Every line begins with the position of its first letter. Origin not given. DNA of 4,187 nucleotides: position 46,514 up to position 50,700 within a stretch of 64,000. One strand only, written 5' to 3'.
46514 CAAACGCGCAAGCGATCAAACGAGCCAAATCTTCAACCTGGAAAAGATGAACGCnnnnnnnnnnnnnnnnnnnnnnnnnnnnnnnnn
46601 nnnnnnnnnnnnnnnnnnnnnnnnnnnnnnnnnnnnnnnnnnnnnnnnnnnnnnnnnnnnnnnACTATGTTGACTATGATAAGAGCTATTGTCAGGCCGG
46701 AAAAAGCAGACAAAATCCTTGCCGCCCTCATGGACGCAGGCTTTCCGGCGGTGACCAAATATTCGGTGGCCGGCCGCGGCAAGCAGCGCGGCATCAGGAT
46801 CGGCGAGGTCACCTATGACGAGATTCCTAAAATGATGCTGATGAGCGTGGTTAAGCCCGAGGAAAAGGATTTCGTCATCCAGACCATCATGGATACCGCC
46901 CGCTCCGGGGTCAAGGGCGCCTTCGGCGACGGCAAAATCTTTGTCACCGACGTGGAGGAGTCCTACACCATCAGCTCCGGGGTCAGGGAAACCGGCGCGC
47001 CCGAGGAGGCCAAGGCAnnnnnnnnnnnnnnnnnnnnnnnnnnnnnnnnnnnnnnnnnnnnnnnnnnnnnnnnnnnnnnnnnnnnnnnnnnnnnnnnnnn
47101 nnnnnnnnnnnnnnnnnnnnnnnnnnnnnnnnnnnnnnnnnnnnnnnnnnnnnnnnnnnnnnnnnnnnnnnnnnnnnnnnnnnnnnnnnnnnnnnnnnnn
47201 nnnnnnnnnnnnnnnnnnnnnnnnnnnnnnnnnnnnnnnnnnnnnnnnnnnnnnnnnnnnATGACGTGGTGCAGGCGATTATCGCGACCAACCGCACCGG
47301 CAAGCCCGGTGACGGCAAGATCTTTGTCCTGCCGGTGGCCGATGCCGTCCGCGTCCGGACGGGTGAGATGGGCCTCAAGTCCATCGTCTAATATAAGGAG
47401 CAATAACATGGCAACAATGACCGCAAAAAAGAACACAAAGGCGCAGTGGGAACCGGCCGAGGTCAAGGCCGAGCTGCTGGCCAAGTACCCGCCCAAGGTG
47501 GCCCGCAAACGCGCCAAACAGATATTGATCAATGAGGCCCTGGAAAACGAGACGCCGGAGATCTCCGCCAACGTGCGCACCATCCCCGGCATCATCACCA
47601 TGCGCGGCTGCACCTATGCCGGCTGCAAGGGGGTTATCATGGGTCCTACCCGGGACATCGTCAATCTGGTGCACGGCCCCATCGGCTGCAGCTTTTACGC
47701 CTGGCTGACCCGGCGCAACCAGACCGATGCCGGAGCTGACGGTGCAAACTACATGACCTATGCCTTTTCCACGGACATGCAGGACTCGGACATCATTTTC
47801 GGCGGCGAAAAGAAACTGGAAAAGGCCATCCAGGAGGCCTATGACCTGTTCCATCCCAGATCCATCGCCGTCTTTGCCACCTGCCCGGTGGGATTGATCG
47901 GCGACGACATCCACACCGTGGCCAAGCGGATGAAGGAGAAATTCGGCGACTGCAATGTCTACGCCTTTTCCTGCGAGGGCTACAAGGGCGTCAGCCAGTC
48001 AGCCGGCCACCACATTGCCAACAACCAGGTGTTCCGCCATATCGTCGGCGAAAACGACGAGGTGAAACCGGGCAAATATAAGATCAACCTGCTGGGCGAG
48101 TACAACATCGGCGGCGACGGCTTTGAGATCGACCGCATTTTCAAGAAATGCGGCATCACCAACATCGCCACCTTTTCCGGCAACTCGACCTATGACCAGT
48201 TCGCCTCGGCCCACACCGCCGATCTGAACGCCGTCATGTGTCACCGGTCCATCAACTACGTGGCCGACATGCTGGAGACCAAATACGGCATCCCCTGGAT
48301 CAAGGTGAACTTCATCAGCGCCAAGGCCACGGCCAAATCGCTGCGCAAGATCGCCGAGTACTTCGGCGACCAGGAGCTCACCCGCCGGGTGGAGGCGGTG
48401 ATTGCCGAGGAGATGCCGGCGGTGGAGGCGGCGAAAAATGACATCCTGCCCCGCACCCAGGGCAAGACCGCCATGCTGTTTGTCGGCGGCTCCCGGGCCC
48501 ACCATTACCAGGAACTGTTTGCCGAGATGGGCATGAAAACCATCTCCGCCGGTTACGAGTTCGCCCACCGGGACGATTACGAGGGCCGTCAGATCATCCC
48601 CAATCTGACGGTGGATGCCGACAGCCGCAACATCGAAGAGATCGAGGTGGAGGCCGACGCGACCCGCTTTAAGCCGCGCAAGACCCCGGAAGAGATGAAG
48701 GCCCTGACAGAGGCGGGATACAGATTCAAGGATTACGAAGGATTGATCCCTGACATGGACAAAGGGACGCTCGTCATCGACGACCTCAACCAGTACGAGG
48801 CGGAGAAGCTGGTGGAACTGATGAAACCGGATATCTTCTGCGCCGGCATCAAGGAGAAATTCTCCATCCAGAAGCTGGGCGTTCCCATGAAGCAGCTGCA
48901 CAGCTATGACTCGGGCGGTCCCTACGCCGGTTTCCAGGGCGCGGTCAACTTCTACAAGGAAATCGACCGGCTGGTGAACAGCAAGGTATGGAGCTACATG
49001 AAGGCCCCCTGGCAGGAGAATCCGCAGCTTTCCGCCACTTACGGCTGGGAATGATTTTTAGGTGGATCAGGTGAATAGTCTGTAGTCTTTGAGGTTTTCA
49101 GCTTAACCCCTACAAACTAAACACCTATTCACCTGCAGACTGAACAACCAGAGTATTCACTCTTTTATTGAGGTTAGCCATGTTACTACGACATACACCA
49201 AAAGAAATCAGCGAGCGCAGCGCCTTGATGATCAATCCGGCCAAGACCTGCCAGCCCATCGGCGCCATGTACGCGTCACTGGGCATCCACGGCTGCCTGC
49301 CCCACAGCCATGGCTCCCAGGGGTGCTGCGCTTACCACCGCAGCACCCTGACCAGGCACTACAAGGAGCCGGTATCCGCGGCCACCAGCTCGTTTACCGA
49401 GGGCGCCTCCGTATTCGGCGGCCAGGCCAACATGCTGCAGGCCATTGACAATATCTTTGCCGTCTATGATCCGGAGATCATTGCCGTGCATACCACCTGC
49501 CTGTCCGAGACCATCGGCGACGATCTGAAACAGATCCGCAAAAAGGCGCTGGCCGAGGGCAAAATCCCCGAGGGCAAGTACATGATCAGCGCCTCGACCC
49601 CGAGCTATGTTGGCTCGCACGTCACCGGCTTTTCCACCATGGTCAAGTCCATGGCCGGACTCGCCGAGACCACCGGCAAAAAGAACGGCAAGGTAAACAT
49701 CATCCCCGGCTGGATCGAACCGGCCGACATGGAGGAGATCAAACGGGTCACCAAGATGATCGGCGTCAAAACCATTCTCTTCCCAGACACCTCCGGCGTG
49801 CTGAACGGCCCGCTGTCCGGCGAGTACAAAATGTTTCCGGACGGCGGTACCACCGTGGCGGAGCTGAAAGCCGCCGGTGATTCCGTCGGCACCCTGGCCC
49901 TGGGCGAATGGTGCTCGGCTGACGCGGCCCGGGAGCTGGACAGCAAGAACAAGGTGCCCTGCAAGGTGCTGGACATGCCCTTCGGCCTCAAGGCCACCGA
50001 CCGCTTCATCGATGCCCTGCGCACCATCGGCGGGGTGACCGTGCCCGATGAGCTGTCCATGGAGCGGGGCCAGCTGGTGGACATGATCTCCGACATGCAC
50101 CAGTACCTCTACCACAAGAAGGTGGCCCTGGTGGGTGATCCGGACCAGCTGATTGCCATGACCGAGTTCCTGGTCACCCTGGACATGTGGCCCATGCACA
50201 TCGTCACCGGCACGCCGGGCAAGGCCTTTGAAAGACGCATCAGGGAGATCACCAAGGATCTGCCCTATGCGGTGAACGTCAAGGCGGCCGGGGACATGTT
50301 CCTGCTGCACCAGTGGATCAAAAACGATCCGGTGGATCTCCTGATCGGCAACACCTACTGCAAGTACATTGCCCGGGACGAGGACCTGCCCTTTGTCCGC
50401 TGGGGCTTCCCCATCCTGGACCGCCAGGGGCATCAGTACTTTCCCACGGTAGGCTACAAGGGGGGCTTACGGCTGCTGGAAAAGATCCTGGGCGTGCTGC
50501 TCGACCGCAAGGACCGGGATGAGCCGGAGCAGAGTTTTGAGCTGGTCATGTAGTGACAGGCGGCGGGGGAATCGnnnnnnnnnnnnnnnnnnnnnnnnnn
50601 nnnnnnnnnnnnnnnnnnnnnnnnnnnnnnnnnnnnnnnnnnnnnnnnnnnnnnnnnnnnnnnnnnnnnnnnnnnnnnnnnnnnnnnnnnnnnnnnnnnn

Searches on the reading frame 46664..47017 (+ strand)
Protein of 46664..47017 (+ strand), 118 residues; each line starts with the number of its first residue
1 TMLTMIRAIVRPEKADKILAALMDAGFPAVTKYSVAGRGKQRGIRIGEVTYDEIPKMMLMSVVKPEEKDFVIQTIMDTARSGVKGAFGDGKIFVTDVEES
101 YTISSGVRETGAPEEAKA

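Call 37: search_protein_families(library=pfam, proteins=[window:46664-47017:+], max_evalue=0.0001)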
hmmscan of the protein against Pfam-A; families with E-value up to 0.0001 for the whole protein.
window:46664-47017:+ (118 aa): 1 family
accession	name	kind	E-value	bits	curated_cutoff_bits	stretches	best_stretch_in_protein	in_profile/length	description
PF00543.27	P-II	-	7.6e-22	78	25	1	4-105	2-100/102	Nitrogen regulatory protein P-II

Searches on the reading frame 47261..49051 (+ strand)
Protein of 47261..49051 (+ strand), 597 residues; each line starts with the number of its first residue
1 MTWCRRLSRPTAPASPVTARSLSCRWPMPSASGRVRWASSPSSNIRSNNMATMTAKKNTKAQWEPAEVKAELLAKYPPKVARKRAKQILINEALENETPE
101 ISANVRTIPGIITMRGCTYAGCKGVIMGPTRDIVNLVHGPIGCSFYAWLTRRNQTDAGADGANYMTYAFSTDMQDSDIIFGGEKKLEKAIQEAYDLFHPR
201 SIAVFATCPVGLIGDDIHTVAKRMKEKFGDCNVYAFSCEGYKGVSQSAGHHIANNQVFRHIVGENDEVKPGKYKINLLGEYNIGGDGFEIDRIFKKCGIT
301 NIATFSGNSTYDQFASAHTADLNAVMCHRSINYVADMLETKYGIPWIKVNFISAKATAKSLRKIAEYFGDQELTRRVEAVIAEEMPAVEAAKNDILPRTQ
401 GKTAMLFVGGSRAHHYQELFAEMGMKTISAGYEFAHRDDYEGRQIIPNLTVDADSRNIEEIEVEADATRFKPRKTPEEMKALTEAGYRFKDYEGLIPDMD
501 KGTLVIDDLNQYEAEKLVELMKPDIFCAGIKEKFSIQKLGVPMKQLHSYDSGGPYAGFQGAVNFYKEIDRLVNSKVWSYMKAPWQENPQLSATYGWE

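Call 37: search_protein_families(library=pfam, proteins=[window:47261-49051:+], max_evalue=0.0001)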
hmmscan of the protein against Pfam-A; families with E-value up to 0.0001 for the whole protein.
window:47261-49051:+ (597 aa): 1 family
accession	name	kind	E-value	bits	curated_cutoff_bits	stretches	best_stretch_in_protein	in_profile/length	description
PF00148.24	Oxidored_nitro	-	1.7e-100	337.2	28.6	1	117-572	1-398/399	Nitrogenase component 1 type Oxidoreductase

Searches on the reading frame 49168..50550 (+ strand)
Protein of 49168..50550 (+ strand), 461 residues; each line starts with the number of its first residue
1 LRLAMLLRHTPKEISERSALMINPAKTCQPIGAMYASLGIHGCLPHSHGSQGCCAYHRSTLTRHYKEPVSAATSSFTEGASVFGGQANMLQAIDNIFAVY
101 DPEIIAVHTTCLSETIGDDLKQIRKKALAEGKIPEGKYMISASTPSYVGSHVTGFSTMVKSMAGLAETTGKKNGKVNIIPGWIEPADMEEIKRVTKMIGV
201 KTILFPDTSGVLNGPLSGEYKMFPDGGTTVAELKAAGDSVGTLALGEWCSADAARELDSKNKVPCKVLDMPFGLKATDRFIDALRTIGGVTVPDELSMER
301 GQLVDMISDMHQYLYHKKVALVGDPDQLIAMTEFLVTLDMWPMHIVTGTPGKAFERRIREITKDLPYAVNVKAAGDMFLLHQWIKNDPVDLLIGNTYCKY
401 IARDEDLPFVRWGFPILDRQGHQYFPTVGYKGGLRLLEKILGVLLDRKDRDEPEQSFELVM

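Call 37: search_protein_families(library=pfam, proteins=[window:49168-50550:+], max_evalue=0.0001)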
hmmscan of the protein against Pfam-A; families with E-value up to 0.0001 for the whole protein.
window:49168-50550:+ (461 aa): 1 family
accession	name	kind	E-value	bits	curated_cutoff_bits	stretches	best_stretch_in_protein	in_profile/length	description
PF00148.24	Oxidored_nitro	-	5.6e-125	417.8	28.6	1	28-444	1-398/399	Nitrogenase component 1 type Oxidoreductase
